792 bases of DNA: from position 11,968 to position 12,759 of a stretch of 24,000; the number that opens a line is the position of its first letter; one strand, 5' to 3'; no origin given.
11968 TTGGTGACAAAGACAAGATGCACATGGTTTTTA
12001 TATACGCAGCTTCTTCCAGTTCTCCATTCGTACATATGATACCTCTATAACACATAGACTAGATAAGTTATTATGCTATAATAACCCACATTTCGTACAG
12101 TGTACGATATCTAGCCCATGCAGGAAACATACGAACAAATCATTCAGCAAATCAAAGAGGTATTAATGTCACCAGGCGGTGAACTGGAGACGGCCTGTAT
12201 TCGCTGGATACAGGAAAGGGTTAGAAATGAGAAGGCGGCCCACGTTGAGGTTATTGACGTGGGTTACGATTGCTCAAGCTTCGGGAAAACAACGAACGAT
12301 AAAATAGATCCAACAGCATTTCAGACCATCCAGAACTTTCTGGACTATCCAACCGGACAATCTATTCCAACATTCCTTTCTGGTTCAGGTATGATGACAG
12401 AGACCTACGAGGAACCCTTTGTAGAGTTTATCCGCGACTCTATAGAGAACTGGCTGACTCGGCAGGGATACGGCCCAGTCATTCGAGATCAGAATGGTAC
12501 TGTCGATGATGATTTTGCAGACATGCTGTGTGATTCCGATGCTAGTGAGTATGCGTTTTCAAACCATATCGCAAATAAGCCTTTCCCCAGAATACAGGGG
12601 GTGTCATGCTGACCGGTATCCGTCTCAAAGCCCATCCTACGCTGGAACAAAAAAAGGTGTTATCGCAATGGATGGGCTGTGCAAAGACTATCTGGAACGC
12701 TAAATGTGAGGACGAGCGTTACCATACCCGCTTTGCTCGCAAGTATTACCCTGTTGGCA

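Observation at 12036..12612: IS605-type element carrying an extra acidic ORF that overlaps the tnpB start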

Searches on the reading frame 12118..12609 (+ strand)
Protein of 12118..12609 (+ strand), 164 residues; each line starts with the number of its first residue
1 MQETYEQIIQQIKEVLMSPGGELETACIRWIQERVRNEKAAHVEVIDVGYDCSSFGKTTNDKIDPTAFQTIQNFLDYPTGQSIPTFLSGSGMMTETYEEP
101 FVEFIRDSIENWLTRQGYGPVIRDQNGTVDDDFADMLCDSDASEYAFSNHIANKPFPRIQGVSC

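Call 3: search_protein_families(library=pfam, proteins=[window:12118-12609:+], max_evalue=1)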
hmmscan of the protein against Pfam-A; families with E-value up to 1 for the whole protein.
window:12118-12609:+ (164 aa): 0 families

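Call 4: search_protein_families(library=ncbifam, proteins=[window:12118-12609:+], max_evalue=1)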
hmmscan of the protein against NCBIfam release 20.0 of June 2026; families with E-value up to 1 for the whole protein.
window:12118-12609:+ (164 aa): 0 families

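Call 5: search_protein_families(library=phrogs, proteins=[window:12118-12609:+], max_evalue=1)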
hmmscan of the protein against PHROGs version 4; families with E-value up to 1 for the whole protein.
window:12118-12609:+ (164 aa): 2 families
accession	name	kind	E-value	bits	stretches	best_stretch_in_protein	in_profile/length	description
phrog_37268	-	unknown function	0.081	13.6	1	4-40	162-196/216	-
phrog_6506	-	transcription regulation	0.31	12.1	1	98-116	32-50/59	Arc-like repressor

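Call 6: find_homologous_proteins(query=window:12118-12609:+, max_evalue=0.001)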
Query window:12118-12609:+ (164 aa): 3 proteins with E <= 0.001 among 15 candidates.
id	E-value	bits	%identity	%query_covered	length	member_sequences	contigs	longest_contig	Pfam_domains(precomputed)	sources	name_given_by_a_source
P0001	3.6e-97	341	100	90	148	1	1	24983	-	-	-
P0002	2.2e-80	286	75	100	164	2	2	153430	-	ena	-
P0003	1.5e-55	206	57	100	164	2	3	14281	-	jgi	jgi:hypothetical protein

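Call 8: find_encoding_contigs(protein=P0002, flank=8000)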
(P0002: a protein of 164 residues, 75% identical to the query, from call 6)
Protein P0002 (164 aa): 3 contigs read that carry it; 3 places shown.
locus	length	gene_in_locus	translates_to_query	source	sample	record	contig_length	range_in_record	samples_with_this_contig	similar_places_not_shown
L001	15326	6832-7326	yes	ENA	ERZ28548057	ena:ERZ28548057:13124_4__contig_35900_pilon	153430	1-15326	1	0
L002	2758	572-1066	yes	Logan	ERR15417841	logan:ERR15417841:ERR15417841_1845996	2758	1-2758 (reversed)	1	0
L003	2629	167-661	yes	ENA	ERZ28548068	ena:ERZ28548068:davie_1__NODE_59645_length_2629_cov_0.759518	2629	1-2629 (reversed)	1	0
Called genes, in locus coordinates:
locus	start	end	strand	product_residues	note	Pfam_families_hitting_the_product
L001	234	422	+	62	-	-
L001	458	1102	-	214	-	PF02661:Fic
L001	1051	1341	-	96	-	-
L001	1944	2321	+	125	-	-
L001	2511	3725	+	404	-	PF02463:SMC_N (faint), PF13175:AAA_15 (faint), PF13476:AAA_23, PF13304:AAA_21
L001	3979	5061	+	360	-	PF01381:HTH_3, PF06114:Peptidase_M78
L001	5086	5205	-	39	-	-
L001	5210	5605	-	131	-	PF01850:PIN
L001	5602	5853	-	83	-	PF04014:MazE_antitoxin (weak)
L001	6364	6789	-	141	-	PF01797:Y1_Tnp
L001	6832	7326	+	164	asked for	-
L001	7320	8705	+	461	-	PF01385:OrfB_IS605, PF07282:Cas12f1-like_TNB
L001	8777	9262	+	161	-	-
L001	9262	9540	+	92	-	-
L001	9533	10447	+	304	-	-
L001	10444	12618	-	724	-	PF01131:Topoisom_bac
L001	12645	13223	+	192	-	-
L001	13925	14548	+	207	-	PF00448:SRP54 (faint), PF01656:CbiA, PF09140:MipZ (faint), PF10609:ParA (weak), PF13614:AAA_31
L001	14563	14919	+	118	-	-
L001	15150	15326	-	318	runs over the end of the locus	-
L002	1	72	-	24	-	?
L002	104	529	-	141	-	PF01797:Y1_Tnp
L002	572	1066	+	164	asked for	-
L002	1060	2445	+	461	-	PF01385:OrfB_IS605, PF07282:Cas12f1-like_TNB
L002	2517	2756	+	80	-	?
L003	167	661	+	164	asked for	-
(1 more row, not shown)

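Call 9: find_encoding_contigs(protein=P0003, flank=8000)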
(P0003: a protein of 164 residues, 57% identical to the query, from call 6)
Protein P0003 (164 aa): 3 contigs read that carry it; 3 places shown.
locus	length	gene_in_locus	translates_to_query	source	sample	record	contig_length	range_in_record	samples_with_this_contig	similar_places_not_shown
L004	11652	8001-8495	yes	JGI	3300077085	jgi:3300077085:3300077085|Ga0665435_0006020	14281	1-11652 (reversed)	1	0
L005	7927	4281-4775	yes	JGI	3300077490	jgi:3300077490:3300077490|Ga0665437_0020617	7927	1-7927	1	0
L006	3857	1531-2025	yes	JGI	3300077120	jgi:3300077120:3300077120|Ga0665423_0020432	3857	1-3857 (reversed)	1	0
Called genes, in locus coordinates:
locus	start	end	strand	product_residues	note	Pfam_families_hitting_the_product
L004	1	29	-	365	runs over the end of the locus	PF01612:DNA_pol_A_exo1, PF00570:HRDC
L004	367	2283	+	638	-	PF02824:TGS, PF07973:tRNA_SAD, PF00587:tRNA-synt_2b, PF03129:HGTP_anticodon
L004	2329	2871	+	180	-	PF05198:IF3_N, PF00707:IF3_C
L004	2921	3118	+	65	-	PF01632:Ribosomal_L35p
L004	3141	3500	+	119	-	PF00453:Ribosomal_L20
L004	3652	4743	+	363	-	PF02912:Phe_tRNA-synt_N, PF01409:tRNA-synt_2d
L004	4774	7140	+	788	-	PF01588:tRNA_bind, PF03483:B3_4, PF03484:B5, PF17759:tRNA_synthFbeta, PF03147:FDX-ACB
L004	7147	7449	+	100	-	PF00216:Bac_DNA_binding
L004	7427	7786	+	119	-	PF00376:MerR, PF13411:MerR_1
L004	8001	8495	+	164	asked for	-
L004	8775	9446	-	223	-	PF00581:Rhodanese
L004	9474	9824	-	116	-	-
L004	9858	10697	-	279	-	PF21342:SoxA-TsdA_cyt-c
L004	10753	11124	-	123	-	PF13442:Cytochrome_CBB3, PF00034:Cytochrom_C (weak)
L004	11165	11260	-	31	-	-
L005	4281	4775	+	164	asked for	-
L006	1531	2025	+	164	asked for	-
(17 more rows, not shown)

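Call 30: predict_structure(alignment_id=A4)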
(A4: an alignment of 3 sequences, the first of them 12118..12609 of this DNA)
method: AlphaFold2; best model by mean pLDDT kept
length: 164 residues; sequences in the alignment: 3
mean_pLDDT: 57.3   pTM: 0.53
mean pLDDT of the five models: 57.3, 49.6, 48.9, 48.4, 44.8
residues with pLDDT >= 90: 0; 70-90: 62; 50-70: 33; < 50: 69
segments of 3 or more residues with pLDDT < 50: 40-95, 153-164
pLDDT, mean of each block of 10 residues (from residue 1): 77 74 73 61 36 33 35 34 36 52 78 85 80 76 59 40 27
secondary structure, 60 per line:
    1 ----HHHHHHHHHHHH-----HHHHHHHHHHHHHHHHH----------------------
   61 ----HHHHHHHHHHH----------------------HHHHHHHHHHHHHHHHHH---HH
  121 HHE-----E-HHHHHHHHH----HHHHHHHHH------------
elements in order: H5-16 H22-38 H65-75 H98-115 H119-122 H131-139 H144-152

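Call 31: search_protein_representatives(alignment_id=A4)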
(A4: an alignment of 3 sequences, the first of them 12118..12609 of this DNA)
Query: 3 sequences, 164 profile positions. Proteins with E-value up to 0.001 (for the whole library): 139; up to 1e-10: 38; up to 1e-30: 8. The best 139 are listed.
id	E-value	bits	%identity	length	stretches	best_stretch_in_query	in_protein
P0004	4.5e-58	211.9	-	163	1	4-163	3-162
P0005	2.9e-51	189.8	-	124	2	88-164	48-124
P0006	1.6e-44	167.8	-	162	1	1-162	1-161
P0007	2.6e-41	157.5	-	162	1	1-162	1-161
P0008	9.4e-38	145.9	-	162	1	1-162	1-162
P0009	2.1e-36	141.5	-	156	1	4-158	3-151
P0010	3.0e-36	141.0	-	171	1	6-162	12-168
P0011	1.4e-32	129.0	-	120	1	43-162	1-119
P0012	1.1e-30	122.8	-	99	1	67-162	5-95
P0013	7.8e-28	113.6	-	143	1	24-159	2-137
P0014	2.4e-23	99.0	-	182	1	10-160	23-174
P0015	2.1e-20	89.5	-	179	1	4-126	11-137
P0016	3.9e-19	85.3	-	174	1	7-102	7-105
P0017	9.1e-18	80.9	-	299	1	22-113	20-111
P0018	5.2e-17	78.4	-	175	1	7-148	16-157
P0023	5.5e-15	71.8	-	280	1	29-140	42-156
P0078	2.8e-08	50.0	-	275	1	41-108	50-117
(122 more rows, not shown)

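Call 34: search_protein_families(library=pfam, alignment_id=A5, max_evalue=0.01)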
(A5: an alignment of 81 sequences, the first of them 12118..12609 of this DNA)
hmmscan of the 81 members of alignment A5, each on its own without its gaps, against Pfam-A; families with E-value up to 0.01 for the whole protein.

A. member 1, window:12118-12609:+ (164 aa): 0 families

B. families by the number of members that match (of 81 scanned): 6 families
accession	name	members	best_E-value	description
PF23928.1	DUF7266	1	0.0008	Family of unknown function (DUF7266)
PF01337.24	Barstar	1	0.00083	Barstar (barnase inhibitor)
PF09119.15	SicP-binding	1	0.0033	SicP binding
PF11186.13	DUF2972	1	0.0064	Protein of unknown function (DUF2972)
PF10929.13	DUF2811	1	0.0065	Protein of unknown function (DUF2811)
PF07533.21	BRK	1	0.0072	BRK domain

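Call 35: search_solved_structures(query=A5, max_evalue=10, show_alignments=2)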
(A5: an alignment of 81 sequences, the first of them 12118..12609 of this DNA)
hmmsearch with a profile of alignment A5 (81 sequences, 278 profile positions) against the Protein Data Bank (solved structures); distinct sequences matched with E-value up to 10: 24.
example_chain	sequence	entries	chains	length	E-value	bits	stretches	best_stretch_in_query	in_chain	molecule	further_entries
4rzp_A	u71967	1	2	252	0.0014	21.5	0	17-57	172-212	Engineered Protein OR366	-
9c0s_E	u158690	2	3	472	0.012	18.5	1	131-192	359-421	Acetyl-CoA decarbonylase/synthase complex subunit beta 2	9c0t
8zlq_A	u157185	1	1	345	0.031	17.1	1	97-199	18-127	Triticain alpha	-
4rv1_A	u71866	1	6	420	0.036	16.9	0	20-57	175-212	Engineered Protein OR497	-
9az4_G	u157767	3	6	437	0.055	16.3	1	114-195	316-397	Inverted formin-2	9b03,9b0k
7b3a_A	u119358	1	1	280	0.53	13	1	109-212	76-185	Putative Acyl-transferase domain protein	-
2c0k_A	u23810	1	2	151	0.6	12.9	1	159-247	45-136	HEMOGLOBIN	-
8a2q_B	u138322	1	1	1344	0.65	12.7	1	105-245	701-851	Fanconi anemia complementation group I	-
6tnf_B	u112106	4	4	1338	0.68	12.7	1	105-245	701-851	Fanconi anemia complementation group I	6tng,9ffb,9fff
2b5d_X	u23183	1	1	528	0.72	12.6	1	141-211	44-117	alpha-Amylase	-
4hxt_A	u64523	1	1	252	0.84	12.4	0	20-57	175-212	De Novo Protein OR329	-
8rv2_E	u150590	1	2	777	0.94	12.2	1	115-195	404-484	Isoform 2 of Inverted formin-2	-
9dwa_A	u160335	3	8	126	0.98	12.2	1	218-271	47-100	De novo designed FABLE protein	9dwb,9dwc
7ay1_A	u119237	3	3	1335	0.98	12.2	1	103-245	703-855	Fanconi anemia group I protein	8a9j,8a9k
7zf1_A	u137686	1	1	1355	1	12.1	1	103-245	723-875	Fanconi anemia group I protein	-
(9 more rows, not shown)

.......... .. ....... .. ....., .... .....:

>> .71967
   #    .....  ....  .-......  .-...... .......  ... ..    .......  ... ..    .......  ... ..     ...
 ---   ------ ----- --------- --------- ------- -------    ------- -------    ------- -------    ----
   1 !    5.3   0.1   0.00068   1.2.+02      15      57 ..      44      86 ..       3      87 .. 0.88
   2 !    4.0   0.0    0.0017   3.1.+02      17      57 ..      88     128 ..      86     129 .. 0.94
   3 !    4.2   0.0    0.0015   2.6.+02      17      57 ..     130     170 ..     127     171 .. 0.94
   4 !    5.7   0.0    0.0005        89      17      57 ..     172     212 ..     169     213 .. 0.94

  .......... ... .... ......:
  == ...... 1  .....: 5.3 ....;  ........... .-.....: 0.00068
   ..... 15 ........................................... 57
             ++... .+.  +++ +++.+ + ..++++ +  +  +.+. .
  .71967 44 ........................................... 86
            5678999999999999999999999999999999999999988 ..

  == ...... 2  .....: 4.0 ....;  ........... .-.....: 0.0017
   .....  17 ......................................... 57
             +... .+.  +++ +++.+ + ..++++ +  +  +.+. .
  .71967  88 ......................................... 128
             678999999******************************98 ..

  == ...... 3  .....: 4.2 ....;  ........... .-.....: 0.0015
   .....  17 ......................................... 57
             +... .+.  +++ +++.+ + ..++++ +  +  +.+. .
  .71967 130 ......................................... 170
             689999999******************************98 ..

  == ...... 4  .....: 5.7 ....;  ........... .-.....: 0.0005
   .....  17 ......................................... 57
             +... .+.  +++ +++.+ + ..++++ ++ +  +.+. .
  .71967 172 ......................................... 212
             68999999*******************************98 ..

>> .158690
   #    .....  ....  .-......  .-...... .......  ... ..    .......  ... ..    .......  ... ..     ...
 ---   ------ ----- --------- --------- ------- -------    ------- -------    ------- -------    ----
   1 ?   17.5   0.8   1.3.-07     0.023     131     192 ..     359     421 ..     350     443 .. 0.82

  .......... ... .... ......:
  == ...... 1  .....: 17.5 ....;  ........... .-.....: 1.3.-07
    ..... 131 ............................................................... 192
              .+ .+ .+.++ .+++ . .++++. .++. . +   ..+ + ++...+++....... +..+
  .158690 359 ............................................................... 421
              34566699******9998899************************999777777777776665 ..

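Call 37: find_homologous_proteins(query=A5, max_evalue=0.001)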
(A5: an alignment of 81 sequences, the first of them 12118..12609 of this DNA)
Query A5 (81 sequences) (164 aa, profile of the alignment): 6 proteins with E <= 0.001 among 8000 candidates.
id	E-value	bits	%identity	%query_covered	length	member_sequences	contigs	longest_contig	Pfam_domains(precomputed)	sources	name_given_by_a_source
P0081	5.0e-73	264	26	91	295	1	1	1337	-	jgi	-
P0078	1.7e-59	220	41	37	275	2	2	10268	-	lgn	-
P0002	2.0e-55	206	75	100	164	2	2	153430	-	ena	-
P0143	1.7e-53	200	39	37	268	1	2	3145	PF19458.5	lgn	-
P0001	3.0e-52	196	100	90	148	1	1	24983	-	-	-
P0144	1.1e-48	184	32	48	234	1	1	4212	-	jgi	-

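Call 38: find_encoding_contigs(protein=P0004, flank=5000, max_places=4)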
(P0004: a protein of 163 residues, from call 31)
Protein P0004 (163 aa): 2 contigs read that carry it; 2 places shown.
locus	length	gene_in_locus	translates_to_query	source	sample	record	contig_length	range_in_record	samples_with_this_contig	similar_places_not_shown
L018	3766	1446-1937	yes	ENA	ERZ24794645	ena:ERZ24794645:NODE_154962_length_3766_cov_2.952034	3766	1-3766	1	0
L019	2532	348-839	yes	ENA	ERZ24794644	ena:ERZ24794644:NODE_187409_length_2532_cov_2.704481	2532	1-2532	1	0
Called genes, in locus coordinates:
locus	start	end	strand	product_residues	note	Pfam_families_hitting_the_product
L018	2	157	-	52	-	?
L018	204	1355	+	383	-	PF13173:AAA_14, PF13635:DUF4143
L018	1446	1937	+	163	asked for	-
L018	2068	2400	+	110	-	-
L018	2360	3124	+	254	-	PF08843:AbiEii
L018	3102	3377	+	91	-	-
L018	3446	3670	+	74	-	-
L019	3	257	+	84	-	?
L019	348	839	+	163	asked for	-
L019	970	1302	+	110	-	-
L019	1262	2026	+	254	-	PF08843:AbiEii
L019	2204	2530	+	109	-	?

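Call 39: find_encoding_contigs(protein=P0078, flank=5000, max_places=4)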
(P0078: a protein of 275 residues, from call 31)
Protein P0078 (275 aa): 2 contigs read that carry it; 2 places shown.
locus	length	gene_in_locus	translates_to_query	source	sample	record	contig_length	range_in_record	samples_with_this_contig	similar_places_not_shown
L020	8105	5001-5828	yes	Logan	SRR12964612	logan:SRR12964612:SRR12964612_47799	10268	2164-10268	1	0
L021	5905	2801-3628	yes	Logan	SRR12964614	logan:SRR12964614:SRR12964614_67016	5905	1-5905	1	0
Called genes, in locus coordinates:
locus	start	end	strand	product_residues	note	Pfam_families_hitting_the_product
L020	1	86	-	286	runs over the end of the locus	-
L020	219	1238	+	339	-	-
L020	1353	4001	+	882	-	-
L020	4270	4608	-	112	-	PF00076:RRM_1 (weak)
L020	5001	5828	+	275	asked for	-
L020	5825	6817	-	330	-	PF04055:Radical_SAM, PF06463:Mob_synth_C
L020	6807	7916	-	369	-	PF00266:Aminotran_5, PF00155:Aminotran_1_2 (faint)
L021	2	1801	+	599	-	?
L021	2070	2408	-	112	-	PF00076:RRM_1 (weak)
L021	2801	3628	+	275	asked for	-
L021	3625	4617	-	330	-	PF04055:Radical_SAM, PF06463:Mob_synth_C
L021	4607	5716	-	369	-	PF00266:Aminotran_5, PF00155:Aminotran_1_2 (faint)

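Call 40: find_encoding_contigs(protein=P0006, flank=6000, max_places=3)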
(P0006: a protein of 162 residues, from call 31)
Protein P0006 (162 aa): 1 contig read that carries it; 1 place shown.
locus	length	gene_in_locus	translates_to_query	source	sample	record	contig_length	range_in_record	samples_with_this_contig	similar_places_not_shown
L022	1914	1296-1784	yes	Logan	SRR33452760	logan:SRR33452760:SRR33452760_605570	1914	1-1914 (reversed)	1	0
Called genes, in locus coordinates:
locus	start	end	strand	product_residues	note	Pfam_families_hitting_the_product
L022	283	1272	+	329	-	PF13310:Virulence_RhuM, PF02661:Fic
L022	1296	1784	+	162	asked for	-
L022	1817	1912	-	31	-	?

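Call 41: find_encoding_contigs(protein=P0007, flank=6000, max_places=3)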
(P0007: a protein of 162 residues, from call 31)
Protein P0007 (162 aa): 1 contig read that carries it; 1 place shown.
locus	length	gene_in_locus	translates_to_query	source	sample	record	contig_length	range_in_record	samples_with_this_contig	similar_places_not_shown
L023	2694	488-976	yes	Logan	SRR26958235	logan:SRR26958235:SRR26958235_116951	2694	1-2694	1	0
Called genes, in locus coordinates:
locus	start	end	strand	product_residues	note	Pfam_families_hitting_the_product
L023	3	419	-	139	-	?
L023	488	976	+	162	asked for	-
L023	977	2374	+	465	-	PF01385:OrfB_IS605, PF07282:Cas12f1-like_TNB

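Call 42: find_encoding_contigs(protein=P0010, flank=6000, max_places=3)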
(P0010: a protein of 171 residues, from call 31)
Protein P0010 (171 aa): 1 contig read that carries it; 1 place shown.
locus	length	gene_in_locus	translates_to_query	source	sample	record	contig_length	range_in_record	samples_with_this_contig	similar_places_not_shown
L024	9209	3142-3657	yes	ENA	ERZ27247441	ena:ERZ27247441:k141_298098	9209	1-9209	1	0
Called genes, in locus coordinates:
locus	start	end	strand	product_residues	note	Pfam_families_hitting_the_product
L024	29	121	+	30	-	-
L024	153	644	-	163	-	-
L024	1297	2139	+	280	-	-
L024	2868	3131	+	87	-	-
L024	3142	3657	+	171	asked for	-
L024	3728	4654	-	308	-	PF02661:Fic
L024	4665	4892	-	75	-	-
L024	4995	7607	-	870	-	-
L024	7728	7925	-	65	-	-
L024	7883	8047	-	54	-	-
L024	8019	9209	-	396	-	?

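Call 44: predict_structure(alignment_id=A5)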
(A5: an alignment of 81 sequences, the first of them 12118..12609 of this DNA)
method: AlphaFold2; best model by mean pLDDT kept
length: 164 residues; sequences in the alignment: 81
mean_pLDDT: 95.9   pTM: 0.88
mean pLDDT of the five models: 95.9, 95.8, 95.8, 95.3, 94.5
residues with pLDDT >= 90: 156; 70-90: 4; 50-70: 3; < 50: 1
segments of 3 or more residues with pLDDT < 50: none
pLDDT, mean of each block of 10 residues (from residue 1): 95 96 97 97 97 98 98 98 94 98 98 97 97 98 98 94 58
secondary structure, 60 per line:
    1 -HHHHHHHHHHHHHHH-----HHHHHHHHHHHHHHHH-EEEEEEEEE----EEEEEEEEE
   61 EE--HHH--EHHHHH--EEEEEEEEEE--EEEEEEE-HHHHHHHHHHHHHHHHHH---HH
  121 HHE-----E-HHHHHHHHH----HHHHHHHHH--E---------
elements in order: H2-16 H22-37 E39-47 E52-62 H71-75 E78-87 E90-96 H98-115 H119-122 H131-139 H144-152
